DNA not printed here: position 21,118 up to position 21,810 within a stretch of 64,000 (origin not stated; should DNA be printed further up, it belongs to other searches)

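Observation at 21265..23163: Na+/H+ antiporter covalently fused to a DarA/PstA-type cyclic-di-AMP receptor (PII-like) domain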

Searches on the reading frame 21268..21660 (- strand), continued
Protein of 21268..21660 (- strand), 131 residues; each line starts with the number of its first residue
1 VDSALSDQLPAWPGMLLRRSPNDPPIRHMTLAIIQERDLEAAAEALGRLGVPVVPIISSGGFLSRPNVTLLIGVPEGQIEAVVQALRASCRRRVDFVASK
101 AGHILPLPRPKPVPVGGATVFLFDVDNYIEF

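Call 74: find_homologous_proteins(query=A4, max_evalue=0.00001)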
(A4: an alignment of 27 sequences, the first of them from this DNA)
Query A4 (27 sequences) (106 aa, profile of the alignment): 7774 proteins with E <= 0.00001 among 8000 candidates; the best 120 are listed.
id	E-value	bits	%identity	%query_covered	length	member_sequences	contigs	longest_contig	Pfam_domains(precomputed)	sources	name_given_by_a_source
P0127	7.2e-41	156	54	100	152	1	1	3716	PF06153.17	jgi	-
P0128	3.3e-40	154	41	97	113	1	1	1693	PF06153.17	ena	-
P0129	7.0e-40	153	43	97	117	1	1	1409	PF06153.17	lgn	-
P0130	7.9e-40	153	55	100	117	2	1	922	PF06153.17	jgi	-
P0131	9.0e-40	153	43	97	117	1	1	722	PF06153.17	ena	-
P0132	1.0e-39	153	46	99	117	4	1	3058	PF06153.17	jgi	jgi:uncharacterized protein YaaQ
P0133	1.0e-39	153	42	99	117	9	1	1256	PF06153.17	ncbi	-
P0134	1.3e-39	152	43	97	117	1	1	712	PF06153.17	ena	-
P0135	1.3e-39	152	44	97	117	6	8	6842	PF06153.17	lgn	-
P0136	1.5e-39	152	47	100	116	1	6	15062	PF06153.17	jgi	jgi:uncharacterized protein YaaQ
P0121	1.7e-39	152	43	98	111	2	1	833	PF06153.17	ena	-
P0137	1.7e-39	152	44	97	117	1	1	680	PF06153.17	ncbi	-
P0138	2.5e-39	151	47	97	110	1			PF06153.17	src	-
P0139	2.8e-39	151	44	97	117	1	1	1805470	PF06153.17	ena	-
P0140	2.8e-39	151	43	97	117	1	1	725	PF06153.17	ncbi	-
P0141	4.5e-39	151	48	100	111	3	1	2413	PF06153.17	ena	-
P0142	4.6e-39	151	40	94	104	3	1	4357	PF06153.17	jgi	-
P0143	4.8e-39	150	43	97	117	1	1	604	PF06153.17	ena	-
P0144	6.4e-39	150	49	99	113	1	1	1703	PF06153.17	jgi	jgi:uncharacterized protein YaaQ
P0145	6.5e-39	150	52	100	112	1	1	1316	PF06153.17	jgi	jgi:uncharacterized protein YaaQ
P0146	7.8e-39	150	40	97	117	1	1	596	PF06153.17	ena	-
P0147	8.4e-39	150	42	96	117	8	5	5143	PF06153.17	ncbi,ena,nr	ncbi:MAG TPA: cyclic-di-AMP receptor [Anaerolinea sp.]|nr:cyclic-di-AMP receptor [Anaerolinea sp.]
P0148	9.2e-39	150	41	98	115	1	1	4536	PF06153.17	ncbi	-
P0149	9.3e-39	150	43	97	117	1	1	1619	PF06153.17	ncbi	-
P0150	9.5e-39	150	53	100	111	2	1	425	PF06153.17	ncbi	-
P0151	9.8e-39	149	45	99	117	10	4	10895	PF06153.17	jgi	-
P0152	1.1e-38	149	55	100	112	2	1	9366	PF06153.17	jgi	jgi:uncharacterized protein YaaQ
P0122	1.2e-38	149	42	98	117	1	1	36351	PF06153.17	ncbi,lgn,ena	-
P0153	1.3e-38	149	38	97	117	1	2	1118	PF06153.17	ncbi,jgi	jgi:uncharacterized protein YaaQ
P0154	1.3e-38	149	53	100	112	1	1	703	PF06153.17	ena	-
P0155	1.5e-38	149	55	100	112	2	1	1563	PF06153.17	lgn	-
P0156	1.7e-38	149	47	100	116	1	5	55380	PF06153.17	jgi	jgi:uncharacterized protein YaaQ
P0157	1.7e-38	149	56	93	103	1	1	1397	PF06153.17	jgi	jgi:uncharacterized protein YaaQ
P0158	1.8e-38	149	50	100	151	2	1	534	PF06153.17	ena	-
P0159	1.8e-38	149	46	99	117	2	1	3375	PF06153.17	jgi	-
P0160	1.8e-38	149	42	99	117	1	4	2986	PF06153.17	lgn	-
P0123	2.0e-38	149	42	98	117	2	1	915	PF06153.17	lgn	-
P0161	2.2e-38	148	48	97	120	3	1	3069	PF06153.17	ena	-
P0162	2.2e-38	148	42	98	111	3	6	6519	PF06153.17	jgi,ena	-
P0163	2.2e-38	148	48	100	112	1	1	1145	PF06153.17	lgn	-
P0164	2.6e-38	148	53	100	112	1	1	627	PF06153.17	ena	-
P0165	2.9e-38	148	53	99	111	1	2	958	PF06153.17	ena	-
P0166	2.9e-38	148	51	100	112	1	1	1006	PF06153.17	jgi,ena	-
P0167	3.7e-38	148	55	100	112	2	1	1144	PF06153.17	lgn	-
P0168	4.0e-38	148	44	97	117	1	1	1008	PF06153.17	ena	-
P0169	4.5e-38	147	50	97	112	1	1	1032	PF06153.17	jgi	-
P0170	5.1e-38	147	48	100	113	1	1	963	PF06153.17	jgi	jgi:uncharacterized protein YaaQ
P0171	5.7e-38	147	46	100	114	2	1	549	PF06153.17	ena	-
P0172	6.0e-38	147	46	100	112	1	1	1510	PF06153.17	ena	-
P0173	6.3e-38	147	52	99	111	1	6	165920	PF06153.17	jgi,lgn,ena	jgi:uncharacterized protein YaaQ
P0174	6.6e-38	147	55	100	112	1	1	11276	PF06153.17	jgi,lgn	jgi:uncharacterized protein YaaQ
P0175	6.6e-38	147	50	97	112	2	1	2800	PF06153.17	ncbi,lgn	-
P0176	6.7e-38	147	46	100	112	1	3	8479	PF06153.17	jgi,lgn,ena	-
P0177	6.9e-38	147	48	99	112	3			PF06153.17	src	-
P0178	6.9e-38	147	48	100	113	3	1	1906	PF06153.17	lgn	-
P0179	7.2e-38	147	52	99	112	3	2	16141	PF06153.17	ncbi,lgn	ncbi:MAG: cyclic-di-AMP receptor [Anaerolineales bacterium]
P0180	7.3e-38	147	46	100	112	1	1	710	PF06153.17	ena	-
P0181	7.7e-38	147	56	100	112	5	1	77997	PF06153.17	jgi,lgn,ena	-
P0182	8.0e-38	147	52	100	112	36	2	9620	PF06153.17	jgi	jgi:uncharacterized protein YaaQ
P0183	8.2e-38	147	51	100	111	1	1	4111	PF06153.17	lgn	-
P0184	8.7e-38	146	48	100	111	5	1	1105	PF06153.17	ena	-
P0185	9.2e-38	146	49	99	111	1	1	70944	PF06153.17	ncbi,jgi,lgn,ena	-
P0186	9.7e-38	146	43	97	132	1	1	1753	PF06153.17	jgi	jgi:uncharacterized protein YaaQ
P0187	1.1e-37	146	38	99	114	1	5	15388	PF06153.17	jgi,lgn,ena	-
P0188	1.1e-37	146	48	100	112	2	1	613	PF06153.17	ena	-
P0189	1.1e-37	146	47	100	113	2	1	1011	PF06153.17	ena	-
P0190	1.4e-37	146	39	100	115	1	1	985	PF06153.17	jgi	jgi:uncharacterized protein YaaQ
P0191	1.5e-37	146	44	100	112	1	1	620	PF06153.17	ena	-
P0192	1.5e-37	146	49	100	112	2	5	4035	PF06153.17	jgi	jgi:uncharacterized protein YaaQ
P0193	1.5e-37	146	38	99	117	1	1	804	PF06153.17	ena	-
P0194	1.6e-37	146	48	100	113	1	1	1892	PF06153.17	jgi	-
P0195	1.6e-37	146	47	100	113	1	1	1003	PF06153.17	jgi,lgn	jgi:uncharacterized protein YaaQ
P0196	1.6e-37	146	50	100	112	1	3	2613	PF06153.17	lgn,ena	-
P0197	1.7e-37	146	42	97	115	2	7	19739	PF06153.17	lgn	-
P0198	1.7e-37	146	49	100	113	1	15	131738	PF06153.17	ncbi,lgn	-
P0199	1.8e-37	145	42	100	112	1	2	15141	PF06153.17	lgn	-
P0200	1.8e-37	145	54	100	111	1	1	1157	PF06153.17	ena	-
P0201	1.8e-37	145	53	99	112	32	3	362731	PF06153.17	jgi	jgi:uncharacterized protein YaaQ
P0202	1.8e-37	145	50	100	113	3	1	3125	PF06153.17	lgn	-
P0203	1.8e-37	145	51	94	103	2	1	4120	PF06153.17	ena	-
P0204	1.8e-37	145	49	100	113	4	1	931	PF06153.17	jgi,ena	-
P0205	1.8e-37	145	46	100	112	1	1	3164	PF06153.17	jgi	-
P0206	1.9e-37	145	50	100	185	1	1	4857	PF06153.17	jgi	jgi:uncharacterized protein YaaQ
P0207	2.0e-37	145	49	100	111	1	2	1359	PF06153.17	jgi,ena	-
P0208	2.0e-37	145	52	99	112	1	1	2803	PF06153.17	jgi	jgi:uncharacterized protein YaaQ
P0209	2.0e-37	145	49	99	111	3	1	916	PF06153.17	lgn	-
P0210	2.0e-37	145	46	100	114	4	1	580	PF06153.17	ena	-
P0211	2.1e-37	145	49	100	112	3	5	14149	PF06153.17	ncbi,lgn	-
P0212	2.1e-37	145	50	100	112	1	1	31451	PF06153.17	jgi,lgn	jgi:uncharacterized protein YaaQ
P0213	2.5e-37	145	47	100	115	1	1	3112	PF06153.17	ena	-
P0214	2.6e-37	145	51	100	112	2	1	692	PF06153.17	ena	-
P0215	2.7e-37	145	45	95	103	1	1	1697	PF06153.17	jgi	-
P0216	2.9e-37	145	51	100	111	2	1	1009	PF06153.17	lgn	-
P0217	3.1e-37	145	46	99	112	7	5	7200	PF06153.17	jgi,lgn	jgi:uncharacterized protein YaaQ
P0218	3.1e-37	145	51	99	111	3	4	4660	PF06153.17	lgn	-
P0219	3.1e-37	145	49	100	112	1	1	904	PF06153.17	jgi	jgi:uncharacterized protein YaaQ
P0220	3.2e-37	145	52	100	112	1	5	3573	PF06153.17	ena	-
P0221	3.3e-37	145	46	100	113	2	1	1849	PF06153.17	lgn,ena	-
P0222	3.3e-37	145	51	100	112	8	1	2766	PF06153.17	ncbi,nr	ncbi:MAG: cyclic-di-AMP receptor [Chloroflexi bacterium]|nr:cyclic-di-AMP receptor [Chloroflexota ba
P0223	3.3e-37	145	53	100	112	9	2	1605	PF06153.17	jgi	jgi:uncharacterized protein YaaQ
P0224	3.6e-37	144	47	100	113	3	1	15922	PF06153.17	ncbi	-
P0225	3.7e-37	144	51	99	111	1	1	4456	PF06153.17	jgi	jgi:uncharacterized protein YaaQ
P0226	3.9e-37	144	44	81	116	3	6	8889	PF06153.17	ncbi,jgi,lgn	-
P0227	4.1e-37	144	45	95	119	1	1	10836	PF06153.17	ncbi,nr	ncbi:MAG TPA: cyclic-di-AMP receptor, partial [Anaerolineales bacterium]|nr:cyclic-di-AMP receptor [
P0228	4.3e-37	144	53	99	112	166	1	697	PF06153.17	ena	-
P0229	4.4e-37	144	39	99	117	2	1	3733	PF06153.17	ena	-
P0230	4.6e-37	144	50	99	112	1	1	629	PF06153.17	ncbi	-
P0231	4.7e-37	144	46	99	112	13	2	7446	PF06153.17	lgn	-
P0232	4.9e-37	144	42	99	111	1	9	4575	PF06153.17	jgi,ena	-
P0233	4.9e-37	144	54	100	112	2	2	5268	PF06153.17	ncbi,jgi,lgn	-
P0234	5.5e-37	144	53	100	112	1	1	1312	PF06153.17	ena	-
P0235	5.5e-37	144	50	100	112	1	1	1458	PF06153.17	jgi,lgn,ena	-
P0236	5.6e-37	144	48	100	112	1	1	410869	PF06153.17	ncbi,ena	-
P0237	5.8e-37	144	52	99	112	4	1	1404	PF06153.17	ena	-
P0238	5.9e-37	144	47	99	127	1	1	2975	PF06153.17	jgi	jgi:uncharacterized protein YaaQ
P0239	5.9e-37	144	47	100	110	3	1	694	PF06153.17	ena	-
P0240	5.9e-37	144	53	100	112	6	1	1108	PF06153.17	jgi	jgi:uncharacterized protein YaaQ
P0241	6.0e-37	144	40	97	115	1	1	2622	PF06153.17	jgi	-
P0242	6.0e-37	144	46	100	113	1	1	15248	PF06153.17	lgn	-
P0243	6.1e-37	144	52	100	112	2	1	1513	PF06153.17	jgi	jgi:uncharacterized protein YaaQ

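Call 80: search_protein_representatives(alignment_id=A4)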
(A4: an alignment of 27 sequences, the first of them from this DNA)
Query: 27 sequences, 106 profile positions. Proteins with E-value up to 0.001 (for the whole library): 2572; up to 1e-10: 1426; up to 1e-30: 59. The best 150 are listed.
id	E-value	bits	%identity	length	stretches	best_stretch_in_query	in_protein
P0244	7.3e-43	161.1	-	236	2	1-105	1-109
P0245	5.7e-42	158.3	-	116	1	2-106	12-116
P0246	5.2e-41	155.2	-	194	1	2-106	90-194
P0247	6.2e-41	154.9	-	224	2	3-105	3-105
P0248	1.0e-40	154.2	-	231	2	2-104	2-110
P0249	7.9e-40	151.4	-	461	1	2-106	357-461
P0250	1.0e-39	151.0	-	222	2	1-105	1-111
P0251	1.4e-39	150.6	-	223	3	2-105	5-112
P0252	1.8e-39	150.2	-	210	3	3-104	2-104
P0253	3.8e-39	149.2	-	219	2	3-104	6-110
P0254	4.3e-39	149.0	-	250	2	3-104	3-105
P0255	8.3e-39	148.1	-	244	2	2-103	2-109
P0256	9.7e-39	147.9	-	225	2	3-104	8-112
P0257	1.7e-38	147.1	-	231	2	1-104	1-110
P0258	1.8e-38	147.0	-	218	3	2-106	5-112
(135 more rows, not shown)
